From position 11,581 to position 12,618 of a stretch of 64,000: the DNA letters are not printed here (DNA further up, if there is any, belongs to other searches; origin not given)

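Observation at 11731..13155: Xylose-isomerase-like TIM-barrel protein paired with a minimal ~208-aa radical SAM enzyme upstream of an OmpR/HK-htrA module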

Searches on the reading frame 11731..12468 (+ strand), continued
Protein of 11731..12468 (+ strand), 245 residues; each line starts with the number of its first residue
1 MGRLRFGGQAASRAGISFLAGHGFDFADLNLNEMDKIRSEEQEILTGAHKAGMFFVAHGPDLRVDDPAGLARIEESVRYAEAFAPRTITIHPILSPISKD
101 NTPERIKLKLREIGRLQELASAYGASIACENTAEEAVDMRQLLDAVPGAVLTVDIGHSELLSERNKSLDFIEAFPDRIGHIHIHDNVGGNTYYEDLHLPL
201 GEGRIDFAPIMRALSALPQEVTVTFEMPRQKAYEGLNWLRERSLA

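Call 46: find_encoding_contigs(protein=P0196, flank=5000, max_places=3)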
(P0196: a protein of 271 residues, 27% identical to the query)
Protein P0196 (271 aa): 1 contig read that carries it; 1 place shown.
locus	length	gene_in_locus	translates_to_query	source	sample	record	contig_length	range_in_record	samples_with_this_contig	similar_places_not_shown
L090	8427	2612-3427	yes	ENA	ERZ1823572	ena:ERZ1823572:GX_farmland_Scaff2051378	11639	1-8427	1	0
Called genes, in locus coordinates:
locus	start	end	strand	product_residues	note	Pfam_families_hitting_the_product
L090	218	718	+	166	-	-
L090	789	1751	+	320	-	PF08240:ADH_N, PF16912:Glu_dehyd_C, PF00107:ADH_zinc_N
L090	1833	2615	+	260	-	PF14907:NTP_transf_5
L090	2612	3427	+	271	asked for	PF01261:AP_endonuc_2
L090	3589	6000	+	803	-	PF13428:TPR_14 (faint), PF00884:Sulfatase, PF01663:Phosphodiest, PF16347:SGSH_C, PF13432:TPR_16 (weak), PF13432:TPR_16 (weak), PF23914:TPR_CcmH_CycH (weak), PF13432:TPR_16 (weak), +12 more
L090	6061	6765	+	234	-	PF00702:Hydrolase, PF13419:HAD_2, PF13242:Hydrolase_like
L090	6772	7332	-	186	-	-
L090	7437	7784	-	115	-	PF04945:YHS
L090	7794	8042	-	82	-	-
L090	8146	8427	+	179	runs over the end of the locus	PF13577:SnoaL_4, PF14534:DUF4440, PF12680:SnoaL_2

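Call 49: find_homologous_proteins(query=A2, max_evalue=1e-8)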
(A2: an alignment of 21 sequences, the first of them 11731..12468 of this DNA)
Query A2 (21 sequences) (245 aa, profile of the alignment): 4202 proteins with E <= 1e-8 among 8000 candidates; the best 120 are listed.
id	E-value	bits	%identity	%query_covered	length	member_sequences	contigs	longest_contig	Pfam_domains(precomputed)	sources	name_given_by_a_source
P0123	1.9e-115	403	76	100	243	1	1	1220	PF01261.31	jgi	-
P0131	4.0e-115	402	73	100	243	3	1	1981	PF01261.31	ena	-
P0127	4.8e-115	401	75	100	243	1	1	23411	PF01261.31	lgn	-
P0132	1.2e-114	400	73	100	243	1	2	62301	PF01261.31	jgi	-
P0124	2.2e-114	399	77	100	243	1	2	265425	PF01261.31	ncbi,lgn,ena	-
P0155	4.5e-114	398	72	100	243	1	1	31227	PF01261.31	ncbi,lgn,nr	ncbi:MAG: sugar phosphate isomerase/epimerase [Thermoleophilia bacterium]|nr:sugar phosphate isomera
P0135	9.1e-114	397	70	100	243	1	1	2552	PF01261.31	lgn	-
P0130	1.9e-113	396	73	100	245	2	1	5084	PF01261.31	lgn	-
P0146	2.1e-113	396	70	100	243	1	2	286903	PF01261.31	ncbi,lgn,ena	-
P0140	3.2e-113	395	71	100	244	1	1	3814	PF01261.31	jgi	-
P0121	7.3e-113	394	96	100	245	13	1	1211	PF01261.31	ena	-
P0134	1.2e-112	393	72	100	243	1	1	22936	PF01261.31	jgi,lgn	jgi:sugar phosphate isomerase/epimerase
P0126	1.2e-112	393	76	100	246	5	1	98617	PF01261.31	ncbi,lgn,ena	-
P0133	2.1e-112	393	71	100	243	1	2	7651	PF01261.31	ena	-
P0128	2.7e-112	392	76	100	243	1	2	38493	PF01261.31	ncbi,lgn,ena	-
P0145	4.9e-112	391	70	100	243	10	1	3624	PF01261.31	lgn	-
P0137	6.5e-112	391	74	99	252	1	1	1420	PF01261.31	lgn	-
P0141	7.5e-112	391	69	100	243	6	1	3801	PF01261.31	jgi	-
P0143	8.2e-112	391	71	100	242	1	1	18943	PF01261.31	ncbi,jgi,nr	ncbi:MAG: sugar phosphate isomerase/epimerase [Gaiellales bacterium]|nr:MAG: sugar phosphate isomera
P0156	1.1e-111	390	70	100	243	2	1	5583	PF01261.31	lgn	-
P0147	1.3e-111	390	72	100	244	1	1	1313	PF01261.31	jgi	jgi:sugar phosphate isomerase/epimerase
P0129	1.3e-111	390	75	100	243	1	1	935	PF01261.31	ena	-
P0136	1.5e-111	390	70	100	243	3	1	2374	PF01261.31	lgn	-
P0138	1.8e-111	390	71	100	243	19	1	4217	PF01261.31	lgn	-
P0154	2.1e-111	389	70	100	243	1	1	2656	PF01261.31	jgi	-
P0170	2.2e-111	389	65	100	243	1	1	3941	PF01261.31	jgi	jgi:sugar phosphate isomerase/epimerase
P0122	2.3e-111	389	88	100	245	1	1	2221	PF01261.31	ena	-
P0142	2.6e-111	389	70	100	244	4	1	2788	PF01261.31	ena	-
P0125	3.4e-111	389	78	100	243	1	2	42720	PF01261.31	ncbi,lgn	-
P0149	3.7e-111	389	71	100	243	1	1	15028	PF01261.31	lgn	-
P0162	7.5e-111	388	69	100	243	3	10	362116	PF01261.31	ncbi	ncbi:MAG: sugar phosphate isomerase/epimerase family protein [Thermoleophilia bacterium]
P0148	9.1e-111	387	70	100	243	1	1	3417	PF01261.31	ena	-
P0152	3.4e-110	385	68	100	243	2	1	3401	PF01261.31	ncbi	ncbi:MAG: sugar phosphate isomerase/epimerase [Actinomycetota bacterium]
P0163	3.7e-110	385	69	100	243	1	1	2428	PF01261.31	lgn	-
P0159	4.1e-110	385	70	100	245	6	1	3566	PF01261.31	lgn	-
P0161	7.2e-110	384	68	100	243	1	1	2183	PF01261.31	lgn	-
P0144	9.7e-110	384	72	99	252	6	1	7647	PF01261.31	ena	-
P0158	1.0e-109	384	69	100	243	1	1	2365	PF01261.31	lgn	-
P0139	1.4e-109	383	70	100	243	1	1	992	PF01261.31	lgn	-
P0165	2.1e-109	383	68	100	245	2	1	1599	PF01261.31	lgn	-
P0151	2.2e-109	383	68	100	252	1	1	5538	PF01261.31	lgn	-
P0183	3.7e-109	382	65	100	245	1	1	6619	PF01261.31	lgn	-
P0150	3.7e-109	382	69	100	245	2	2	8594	PF01261.31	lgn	-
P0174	3.8e-109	382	66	100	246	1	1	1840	PF01261.31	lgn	-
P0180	6.0e-109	381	65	100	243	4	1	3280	PF01261.31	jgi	jgi:sugar phosphate isomerase/epimerase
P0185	1.2e-108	380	66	100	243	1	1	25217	PF01261.31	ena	-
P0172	1.6e-108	380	69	100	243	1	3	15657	PF01261.31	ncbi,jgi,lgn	jgi:sugar phosphate isomerase/epimerase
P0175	2.2e-108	380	67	100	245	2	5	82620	PF01261.31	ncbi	ncbi:MAG: sugar phosphate isomerase/epimerase family protein [Thermoleophilia bacterium]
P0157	2.6e-108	379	68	100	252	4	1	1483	PF01261.31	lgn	-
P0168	3.1e-108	379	67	100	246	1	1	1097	PF01261.31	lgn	-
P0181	3.8e-108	379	69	99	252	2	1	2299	PF01261.31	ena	-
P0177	5.0e-108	378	67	100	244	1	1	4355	PF01261.31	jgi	jgi:sugar phosphate isomerase/epimerase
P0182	5.0e-108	378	66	100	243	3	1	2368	PF01261.31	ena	-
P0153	6.2e-108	378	68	100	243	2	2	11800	PF01261.31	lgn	-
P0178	7.9e-108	378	67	99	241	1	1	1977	PF01261.31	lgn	-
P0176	1.3e-107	377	67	100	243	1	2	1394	PF01261.31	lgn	-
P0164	3.2e-107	376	66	100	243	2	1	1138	PF01261.31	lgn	-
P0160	7.0e-107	375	67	100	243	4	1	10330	PF01261.31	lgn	-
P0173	8.8e-107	374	66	100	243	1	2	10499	PF01261.31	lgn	-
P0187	2.0e-106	373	63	99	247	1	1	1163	PF01261.31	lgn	-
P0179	4.0e-106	372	68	99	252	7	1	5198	PF01261.31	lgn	-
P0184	1.6e-105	370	67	99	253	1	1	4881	PF01261.31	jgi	jgi:sugar phosphate isomerase/epimerase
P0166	7.0e-105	368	68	98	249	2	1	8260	PF01261.31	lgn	-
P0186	2.4e-104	366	66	98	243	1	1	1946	PF01261.31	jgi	jgi:sugar phosphate isomerase/epimerase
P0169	4.5e-104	365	69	98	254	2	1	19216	PF01261.31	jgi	-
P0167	5.9e-104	365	69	100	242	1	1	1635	PF01261.31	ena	-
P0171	1.5e-103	364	70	94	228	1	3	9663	PF01261.31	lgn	-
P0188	2.2e-100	353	64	95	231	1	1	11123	PF01261.31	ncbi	-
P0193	4.1e-88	313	32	90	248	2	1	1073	PF01261.31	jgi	-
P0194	7.1e-87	309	31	90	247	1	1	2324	PF01261.31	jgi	jgi:sugar phosphate isomerase/epimerase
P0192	1.2e-84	302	36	91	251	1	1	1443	PF01261.31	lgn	-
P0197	4.0e-80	287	37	91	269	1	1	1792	PF01261.31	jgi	jgi:sugar phosphate isomerase/epimerase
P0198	4.7e-80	287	37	91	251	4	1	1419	PF01261.31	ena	-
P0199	2.3e-79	284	37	91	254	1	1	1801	PF01261.31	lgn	-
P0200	3.6e-79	284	36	91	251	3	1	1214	PF01261.31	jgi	jgi:sugar phosphate isomerase/epimerase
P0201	4.0e-79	284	37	91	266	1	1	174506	PF01261.31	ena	-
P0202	4.4e-79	284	36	91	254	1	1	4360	PF01261.31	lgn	-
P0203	8.6e-79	283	36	94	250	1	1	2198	PF01261.31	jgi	jgi:sugar phosphate isomerase/epimerase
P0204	9.2e-79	283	36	91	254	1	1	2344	PF01261.31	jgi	jgi:sugar phosphate isomerase/epimerase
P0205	2.6e-78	281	36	91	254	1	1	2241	PF01261.31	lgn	-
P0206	4.8e-78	280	36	90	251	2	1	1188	PF01261.31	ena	-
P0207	5.9e-78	280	37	91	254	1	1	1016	PF01261.31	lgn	-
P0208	1.1e-77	279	36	90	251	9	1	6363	PF01261.31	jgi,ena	-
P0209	1.8e-77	278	37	91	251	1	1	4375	PF01261.31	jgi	jgi:sugar phosphate isomerase/epimerase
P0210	2.0e-77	278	36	91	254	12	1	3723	PF01261.31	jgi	-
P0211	2.2e-77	278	37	90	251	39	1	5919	PF01261.31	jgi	jgi:sugar phosphate isomerase/epimerase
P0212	2.4e-77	278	35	93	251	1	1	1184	PF01261.31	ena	-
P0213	3.1e-77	277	36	91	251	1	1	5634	PF01261.31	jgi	-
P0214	3.8e-77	277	36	90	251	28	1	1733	PF01261.31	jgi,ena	-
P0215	4.1e-77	277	37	91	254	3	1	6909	PF01261.31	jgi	-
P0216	7.2e-77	276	40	90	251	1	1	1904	PF01261.31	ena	-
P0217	9.1e-77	276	36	91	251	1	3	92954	PF01261.31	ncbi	-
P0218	5.4e-76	273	36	91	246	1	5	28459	PF01261.31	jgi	jgi:sugar phosphate isomerase/epimerase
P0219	1.1e-75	272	39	91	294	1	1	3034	PF01261.31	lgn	-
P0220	1.7e-75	272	36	93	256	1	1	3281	PF01261.31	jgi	jgi:sugar phosphate isomerase/epimerase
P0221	1.7e-75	272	35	90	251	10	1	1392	PF01261.31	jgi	-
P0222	5.4e-75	270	34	90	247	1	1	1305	PF01261.31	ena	-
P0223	8.2e-75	270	33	93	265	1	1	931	PF01261.31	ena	-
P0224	1.8e-74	268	31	95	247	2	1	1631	PF01261.31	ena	-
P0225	6.0e-74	267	32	91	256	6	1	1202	PF01261.31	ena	-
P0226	1.8e-73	265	33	93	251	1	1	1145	PF01261.31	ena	-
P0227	2.6e-73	265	32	90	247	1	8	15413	PF01261.31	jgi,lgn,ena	jgi:sugar phosphate isomerase/epimerase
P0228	5.1e-73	264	32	90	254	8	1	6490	PF01261.31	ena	-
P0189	6.6e-73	263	70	85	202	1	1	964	PF01261.31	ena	-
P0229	1.7e-72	262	34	96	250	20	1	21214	PF01261.31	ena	-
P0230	2.7e-72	261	33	98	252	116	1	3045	PF01261.31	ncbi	-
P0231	4.1e-72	261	32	90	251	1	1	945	PF01261.31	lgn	-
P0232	6.0e-72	260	31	95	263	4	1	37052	PF01261.31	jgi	-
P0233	6.3e-72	260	32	98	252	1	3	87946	PF01261.31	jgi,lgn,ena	-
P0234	6.3e-72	260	31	93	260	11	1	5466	PF01261.31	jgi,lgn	jgi:sugar phosphate isomerase/epimerase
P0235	9.1e-72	260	34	90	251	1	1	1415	PF01261.31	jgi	jgi:sugar phosphate isomerase/epimerase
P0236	5.1e-71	257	29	97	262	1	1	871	PF01261.31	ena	-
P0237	1.6e-70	256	32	91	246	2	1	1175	PF01261.31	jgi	jgi:sugar phosphate isomerase/epimerase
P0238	2.7e-70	255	29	95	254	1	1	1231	PF01261.31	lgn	-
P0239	3.4e-70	254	33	91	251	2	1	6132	PF01261.31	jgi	jgi:sugar phosphate isomerase/epimerase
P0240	4.7e-70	254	31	90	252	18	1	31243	PF01261.31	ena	-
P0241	2.7e-69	252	33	95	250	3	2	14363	PF01261.31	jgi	-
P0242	3.0e-69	251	31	97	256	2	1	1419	PF01261.31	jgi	jgi:sugar phosphate isomerase/epimerase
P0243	3.6e-69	251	32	91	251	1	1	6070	PF01261.31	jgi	-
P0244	5.3e-69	251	34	91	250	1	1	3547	PF01261.31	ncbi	-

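Call 50: find_encoding_contigs(protein=P0201, flank=5000, max_places=2)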
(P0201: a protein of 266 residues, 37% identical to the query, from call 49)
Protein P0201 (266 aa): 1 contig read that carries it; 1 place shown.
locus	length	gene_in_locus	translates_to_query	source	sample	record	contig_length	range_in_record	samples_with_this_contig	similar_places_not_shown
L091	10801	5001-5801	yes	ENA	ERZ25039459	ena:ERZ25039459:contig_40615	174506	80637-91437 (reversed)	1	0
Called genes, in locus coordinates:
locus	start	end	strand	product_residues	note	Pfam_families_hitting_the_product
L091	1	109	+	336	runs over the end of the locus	PF00092:VWA, PF13519:VWA_2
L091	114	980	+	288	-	-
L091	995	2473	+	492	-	PF13584:BatD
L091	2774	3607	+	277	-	PF06347:SH3_4 (weak), PF08239:SH3_3 (weak)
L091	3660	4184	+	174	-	-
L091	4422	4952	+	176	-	-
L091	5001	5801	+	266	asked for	PF01261:AP_endonuc_2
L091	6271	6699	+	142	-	PF02730:AFOR_N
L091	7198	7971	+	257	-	PF01314:AFOR_C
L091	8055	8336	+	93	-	PF01314:AFOR_C (weak)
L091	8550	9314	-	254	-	PF01026:TatD_DNase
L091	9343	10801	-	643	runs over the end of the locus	PF02922:CBM_48, PF00128:Alpha-amylase (weak), PF02806:Alpha-amylase_C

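Call 51: find_encoding_contigs(protein=P0217, flank=5000, max_places=2)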
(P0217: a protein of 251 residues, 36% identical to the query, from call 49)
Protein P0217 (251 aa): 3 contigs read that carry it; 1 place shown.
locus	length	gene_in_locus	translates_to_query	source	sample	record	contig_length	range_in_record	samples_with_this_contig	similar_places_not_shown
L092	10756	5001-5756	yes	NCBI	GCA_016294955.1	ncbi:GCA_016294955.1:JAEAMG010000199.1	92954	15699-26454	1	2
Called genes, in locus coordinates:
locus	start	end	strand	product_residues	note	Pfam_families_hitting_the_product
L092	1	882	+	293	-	-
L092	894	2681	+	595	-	PF13584:BatD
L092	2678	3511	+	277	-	PF00515:TPR_1 (weak), PF06347:SH3_4 (weak), PF08239:SH3_3 (weak)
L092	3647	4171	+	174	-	-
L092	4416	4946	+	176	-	-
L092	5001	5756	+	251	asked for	PF01261:AP_endonuc_2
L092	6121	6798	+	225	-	PF14697:Fer4_21 (faint), PF12838:Fer4_7, PF13187:Fer4_9 (weak), PF13247:Fer4_11, PF00037:Fer4 (weak), PF12797:Fer4_2 (weak), PF12837:Fer4_6 (weak), PF13237:Fer4_10 (weak), +2 more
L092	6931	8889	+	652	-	PF02730:AFOR_N, PF01314:AFOR_C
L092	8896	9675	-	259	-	PF01026:TatD_DNase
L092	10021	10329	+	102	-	PF04365:BrnT_toxin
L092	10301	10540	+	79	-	-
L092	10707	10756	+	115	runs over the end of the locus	PF21838:DUF6897 (weak)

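Call 52: find_encoding_contigs(protein=P0233, flank=5000, max_places=2)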
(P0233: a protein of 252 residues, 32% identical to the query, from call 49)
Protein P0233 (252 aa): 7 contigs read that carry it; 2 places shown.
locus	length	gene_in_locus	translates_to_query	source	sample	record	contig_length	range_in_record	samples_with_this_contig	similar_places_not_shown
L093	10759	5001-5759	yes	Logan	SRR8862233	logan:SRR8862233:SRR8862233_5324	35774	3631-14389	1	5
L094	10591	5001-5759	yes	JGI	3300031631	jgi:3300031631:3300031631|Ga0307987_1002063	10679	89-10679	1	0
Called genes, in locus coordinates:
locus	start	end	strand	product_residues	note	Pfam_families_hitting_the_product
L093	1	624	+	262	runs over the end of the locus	PF00535:Glycos_transf_2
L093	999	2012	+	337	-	PF13439:Glyco_transf_4, PF00534:Glycos_transf_1, PF13692:Glyco_trans_1_4, PF13524:Glyco_trans_1_2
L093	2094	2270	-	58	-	-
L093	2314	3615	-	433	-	PF01565:FAD_binding_4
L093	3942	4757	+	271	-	PF05552:MS_channel_1st_1, PF00924:MS_channel_2nd, PF21082:MS_channel_3rd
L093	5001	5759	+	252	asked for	PF01261:AP_endonuc_2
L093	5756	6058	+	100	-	-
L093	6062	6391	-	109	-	PF01627:Hpt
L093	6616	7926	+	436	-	PF01225:Mur_ligase, PF08245:Mur_ligase_M, PF02875:Mur_ligase_C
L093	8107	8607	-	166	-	PF01557:FAA_hydrolase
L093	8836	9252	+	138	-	PF01402:RHH_1, PF08753:NikR_C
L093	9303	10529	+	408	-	PF04055:Radical_SAM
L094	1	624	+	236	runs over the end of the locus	?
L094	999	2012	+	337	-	PF13439:Glyco_transf_4, PF00534:Glycos_transf_1, PF13692:Glyco_trans_1_4, PF13524:Glyco_trans_1_2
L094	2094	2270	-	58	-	-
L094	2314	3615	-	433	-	PF01565:FAD_binding_4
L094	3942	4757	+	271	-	PF05552:MS_channel_1st_1, PF00924:MS_channel_2nd, PF21082:MS_channel_3rd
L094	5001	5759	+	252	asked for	PF01261:AP_endonuc_2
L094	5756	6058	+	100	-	-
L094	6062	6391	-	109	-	PF01627:Hpt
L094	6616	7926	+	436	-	PF01225:Mur_ligase, PF08245:Mur_ligase_M, PF02875:Mur_ligase_C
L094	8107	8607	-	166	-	PF01557:FAA_hydrolase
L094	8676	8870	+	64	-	-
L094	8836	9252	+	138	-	PF01402:RHH_1, PF08753:NikR_C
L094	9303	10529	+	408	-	PF04055:Radical_SAM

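Call 73: search_protein_families(library=padloc, proteins=[window:11731-12468:+], max_evalue=0.001)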
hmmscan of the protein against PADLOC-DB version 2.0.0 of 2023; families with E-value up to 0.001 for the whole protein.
window:11731-12468:+ (245 aa): 1 family
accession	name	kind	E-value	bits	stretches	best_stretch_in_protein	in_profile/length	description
PDLC04779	PDC-M70B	-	0.00056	17.4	1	132-184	120-173/238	-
